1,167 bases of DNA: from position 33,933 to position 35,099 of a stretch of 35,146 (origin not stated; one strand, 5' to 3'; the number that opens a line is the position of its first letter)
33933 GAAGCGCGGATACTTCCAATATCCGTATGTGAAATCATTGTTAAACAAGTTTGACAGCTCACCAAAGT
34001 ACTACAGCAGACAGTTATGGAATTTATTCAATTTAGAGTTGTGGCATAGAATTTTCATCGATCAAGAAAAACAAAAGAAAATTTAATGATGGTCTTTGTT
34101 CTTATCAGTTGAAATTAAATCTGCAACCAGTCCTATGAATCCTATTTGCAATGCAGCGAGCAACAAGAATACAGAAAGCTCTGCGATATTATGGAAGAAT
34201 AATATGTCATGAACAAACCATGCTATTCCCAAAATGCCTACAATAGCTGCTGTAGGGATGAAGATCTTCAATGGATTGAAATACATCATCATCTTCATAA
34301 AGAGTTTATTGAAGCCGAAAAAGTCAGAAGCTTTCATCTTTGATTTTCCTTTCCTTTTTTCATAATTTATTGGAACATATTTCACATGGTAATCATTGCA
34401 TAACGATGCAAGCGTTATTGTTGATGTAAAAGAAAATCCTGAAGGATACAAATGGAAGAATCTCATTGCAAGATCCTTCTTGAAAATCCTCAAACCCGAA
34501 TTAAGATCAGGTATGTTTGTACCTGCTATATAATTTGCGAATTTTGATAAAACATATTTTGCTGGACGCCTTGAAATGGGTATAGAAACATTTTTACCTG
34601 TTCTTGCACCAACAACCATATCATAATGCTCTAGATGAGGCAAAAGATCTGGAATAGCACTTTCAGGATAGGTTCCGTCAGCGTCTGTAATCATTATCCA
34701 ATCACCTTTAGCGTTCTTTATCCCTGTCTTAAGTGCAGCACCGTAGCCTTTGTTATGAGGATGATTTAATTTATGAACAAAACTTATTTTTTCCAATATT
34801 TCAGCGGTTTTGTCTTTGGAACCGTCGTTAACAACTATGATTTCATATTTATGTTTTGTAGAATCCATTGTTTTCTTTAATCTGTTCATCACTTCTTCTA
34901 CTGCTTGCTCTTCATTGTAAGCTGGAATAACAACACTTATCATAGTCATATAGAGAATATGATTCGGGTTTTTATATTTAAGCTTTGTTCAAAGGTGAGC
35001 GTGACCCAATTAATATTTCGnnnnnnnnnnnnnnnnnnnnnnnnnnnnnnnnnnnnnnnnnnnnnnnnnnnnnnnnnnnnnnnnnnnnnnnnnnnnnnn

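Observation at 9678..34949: Threefold iteration of a putative make-flip-transfer triad (3x GT2, 3x UPF0104 flippase-like, 3x GT-C)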

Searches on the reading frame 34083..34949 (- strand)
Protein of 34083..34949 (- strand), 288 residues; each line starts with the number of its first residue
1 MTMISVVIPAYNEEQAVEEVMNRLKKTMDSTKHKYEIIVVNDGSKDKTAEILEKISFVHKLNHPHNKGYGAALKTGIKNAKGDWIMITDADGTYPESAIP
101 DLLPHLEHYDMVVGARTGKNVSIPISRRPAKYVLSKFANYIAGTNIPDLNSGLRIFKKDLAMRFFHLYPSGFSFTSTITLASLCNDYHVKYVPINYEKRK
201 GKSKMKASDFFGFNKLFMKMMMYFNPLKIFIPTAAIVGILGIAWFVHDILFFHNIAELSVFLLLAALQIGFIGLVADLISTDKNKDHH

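Call 5: search_protein_families(library=pfam, proteins=[window:34083-34949:-], max_evalue=0.01)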
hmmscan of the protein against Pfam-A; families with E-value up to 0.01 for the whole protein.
window:34083-34949:- (288 aa): 5 families
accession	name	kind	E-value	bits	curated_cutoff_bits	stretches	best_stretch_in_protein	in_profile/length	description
PF00535.33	Glycos_transf_2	-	1.2e-35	123.4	23.3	1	5-161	1-164/168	Glycosyl transferase family 2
PF13641.12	Glyco_tranf_2_3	-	4.5e-09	37.1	27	1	4-112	3-119/230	Glycosyltransferase like family 2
PF10111.15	Glyco_tranf_2_2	-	3.4e-08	33.7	27.3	1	5-92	1-92/276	Glycosyltransferase like family 2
PF13704.12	Glyco_tranf_2_4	-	0.00013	22.8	27.5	1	36-91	21-81/98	Glycosyl transferase family 2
PF13506.12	Glyco_transf_21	-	0.0055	16.6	21.7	0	72-123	21-74/174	Glycosyl transferase family 21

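Call 6: search_protein_families(library=ncbifam, proteins=[window:34083-34949:-], max_evalue=0.001)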
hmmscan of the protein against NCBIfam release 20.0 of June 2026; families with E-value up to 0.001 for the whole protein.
window:34083-34949:- (288 aa): 25 families
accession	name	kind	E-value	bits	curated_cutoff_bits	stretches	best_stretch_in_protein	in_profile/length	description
NF041391.1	DPhHxTase_Halo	equivalog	6.3e-28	97.2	375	1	10-206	3-193/213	dolichyl-phosphate hexose transferase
TIGR04182.1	glyco_TIGR04182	equivalog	3.7e-27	95.5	325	1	4-283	2-286/293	S-layer glycoprotein N-glycosyltransferase AglJ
NF007986.1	PRK10714.1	equivalog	1.9e-21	76.4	529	1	3-273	7-280/316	undecaprenyl-phosphate 4-deoxy-4-formamido-L-arabinose transferase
NF058614.1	PPMAGASynPpgS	equivalog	4.5e-21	75.3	370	1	6-204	4-209/226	polyprenyl-phospho-N-acetylgalactosaminyl synthase PpgS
NF047588.1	GlcsyltransPgfSStrep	equivalog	2e-20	73.3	500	1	4-246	3-245/308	glycosyltransferase PgfS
TIGR03937.1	PgaC_IcaA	equivalog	4.7e-20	71.9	422.3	1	2-119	45-162/407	poly-beta-1,6-N-acetyl-D-glucosamine synthase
TIGR04283.1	glyco_like_mftF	equivalog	8.8e-16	58.2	182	1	4-105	1-96/221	TIGR04283 family arsenosugar biosynthesis glycosyltransferase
NF041875.1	EPS_EpsD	equivalog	1.3e-15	57.6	370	1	4-100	1-98/325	exopolysaccharide biosynthesis glycosyltransferase EpsD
NF007482.0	PRK10073.1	equivalog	2.7e-14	52.9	423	1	2-94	6-98/334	glycosyltransferase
NF038302.1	EPS_HpsE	equivalog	6.5e-13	48.3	300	1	4-93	3-98/307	hormogonium polysaccharide biosynthesis glycosyltransferase HpsE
NF010496.0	PRK13915.1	equivalog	1.9e-12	46.9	262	1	2-97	31-132/307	glucosyl-3-phosphoglycerate synthase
TIGR03965.1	mycofact_glyco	equivalog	1.9e-11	43.5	280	1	4-111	76-184/467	mycofactocin biosynthesis glycosyltransferase MftF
NF047683.1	TeichurnBiosyTuaG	equivalog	4e-10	39.8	400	1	3-96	7-101/252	teichuronic acid biosynthesis protein TuaG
TIGR03111.1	glyc2_xrt_Gpos1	hypoth_equivalog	8.6e-09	34.7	363.95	1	3-118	50-167/439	TIGR03111 family XrtG-associated glycosyltransferase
TIGR04009.1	wcaE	equivalog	3.2e-07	29.9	369.2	1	3-95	2-96/248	colanic acid biosynthesis glycosyltransferase WcaE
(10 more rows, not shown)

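Call 49: search_solved_structures(query=window:34083-34949:-, max_evalue=0.001)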
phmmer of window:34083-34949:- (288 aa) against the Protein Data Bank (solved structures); distinct sequences matched with E-value up to 0.001: 26.
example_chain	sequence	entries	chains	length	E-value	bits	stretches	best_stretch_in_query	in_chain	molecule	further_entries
5mlz_A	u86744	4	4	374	3.4e-19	72.7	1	3-261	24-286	Dolichol monophosphate mannose synthase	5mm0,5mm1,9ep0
9hwj_A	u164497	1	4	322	3.6e-17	66.1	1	3-273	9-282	Undecaprenyl-phosphate 4-deoxy-4-formamido-L-arabinose transferase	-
9bhc_C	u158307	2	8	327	8e-16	61.7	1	3-248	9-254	Undecaprenyl-phosphate 4-deoxy-4-formamido-L-arabinose transferase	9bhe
8vxh_A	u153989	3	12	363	1.1e-15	61.2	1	3-247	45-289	Undecaprenyl-phosphate 4-deoxy-4-formamido-L-arabinose transferase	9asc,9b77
5ekp_C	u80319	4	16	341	1.7e-14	57.3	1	4-249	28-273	Uncharacterized glycosyltransferase sll0501 | Glycosyltransferase sll0501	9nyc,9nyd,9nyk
9nye_A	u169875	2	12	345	1.7e-14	57.3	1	4-249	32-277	Glycosyltransferase sll0501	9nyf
5eke_A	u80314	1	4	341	4e-14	56.1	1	4-244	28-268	Uncharacterized glycosyltransferase sll0501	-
2z87_A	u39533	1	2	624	1.2e-11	48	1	4-92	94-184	Chondroitin synthase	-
2z86_A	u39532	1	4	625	1.2e-11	48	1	4-92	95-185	Chondroitin synthase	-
6p61_A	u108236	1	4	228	3.8e-11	46.3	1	3-97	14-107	Glycosyltransferase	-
5tze_C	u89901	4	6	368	5.3e-10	42.6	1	4-109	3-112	Glycosyl transferase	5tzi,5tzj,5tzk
5tz8_A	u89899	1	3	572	9.9e-10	41.7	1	4-109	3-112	Glycosyl transferase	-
5hea_A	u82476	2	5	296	4.4e-08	36.3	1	3-97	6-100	Putative glycosyltransferase (GalT1)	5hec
6yv7_B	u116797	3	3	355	2.9e-07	33.6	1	4-96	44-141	Glycosyl transferase, family 2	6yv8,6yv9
6yv7_A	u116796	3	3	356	3e-07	33.6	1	4-96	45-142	Glycosyl transferase, family 2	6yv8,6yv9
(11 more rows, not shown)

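Call 54: find_encoding_contigs(protein=window:34083-34949:-, flank=10000, max_places=1)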
Protein window:34083-34949:- (288 aa): 1 contig read that carries it; 1 place shown.
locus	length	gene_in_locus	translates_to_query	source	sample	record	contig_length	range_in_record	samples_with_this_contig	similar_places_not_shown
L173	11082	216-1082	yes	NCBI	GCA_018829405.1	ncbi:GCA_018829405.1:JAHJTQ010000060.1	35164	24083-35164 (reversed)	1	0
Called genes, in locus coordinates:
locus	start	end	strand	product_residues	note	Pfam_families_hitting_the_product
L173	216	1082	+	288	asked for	PF00535:Glycos_transf_2, PF10111:Glyco_tranf_2_2, PF13641:Glyco_tranf_2_3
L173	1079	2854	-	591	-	PF13522:GATase_6, PF13537:GATase_7, PF00733:Asn_synthase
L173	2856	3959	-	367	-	PF13439:Glyco_transf_4, PF13477:Glyco_trans_4_2, PF13579:Glyco_trans_4_4, PF20706:GT4-conflict, PF00534:Glycos_transf_1, PF13692:Glyco_trans_1_4, PF13524:Glyco_trans_1_2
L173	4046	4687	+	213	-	PF05148:Methyltransf_8 (weak), PF13489:Methyltransf_23, PF01209:Ubie_methyltran (faint), PF08241:Methyltransf_11, PF08242:Methyltransf_12 (faint), PF13847:Methyltransf_31 (weak), PF13649:Methyltransf_25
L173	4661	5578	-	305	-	PF03706:LPG_synthase_TM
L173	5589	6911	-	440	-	PF13231:PMT_2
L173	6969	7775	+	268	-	PF05175:MTS (weak), PF08003:Methyltransf_9, PF13489:Methyltransf_23, PF06325:PrmA, PF13847:Methyltransf_31, PF08241:Methyltransf_11, PF08242:Methyltransf_12, PF13649:Methyltransf_25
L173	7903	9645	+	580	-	PF13231:PMT_2, PF02366:PMT (weak)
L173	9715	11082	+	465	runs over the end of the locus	PF02310:B12-binding, PF04055:Radical_SAM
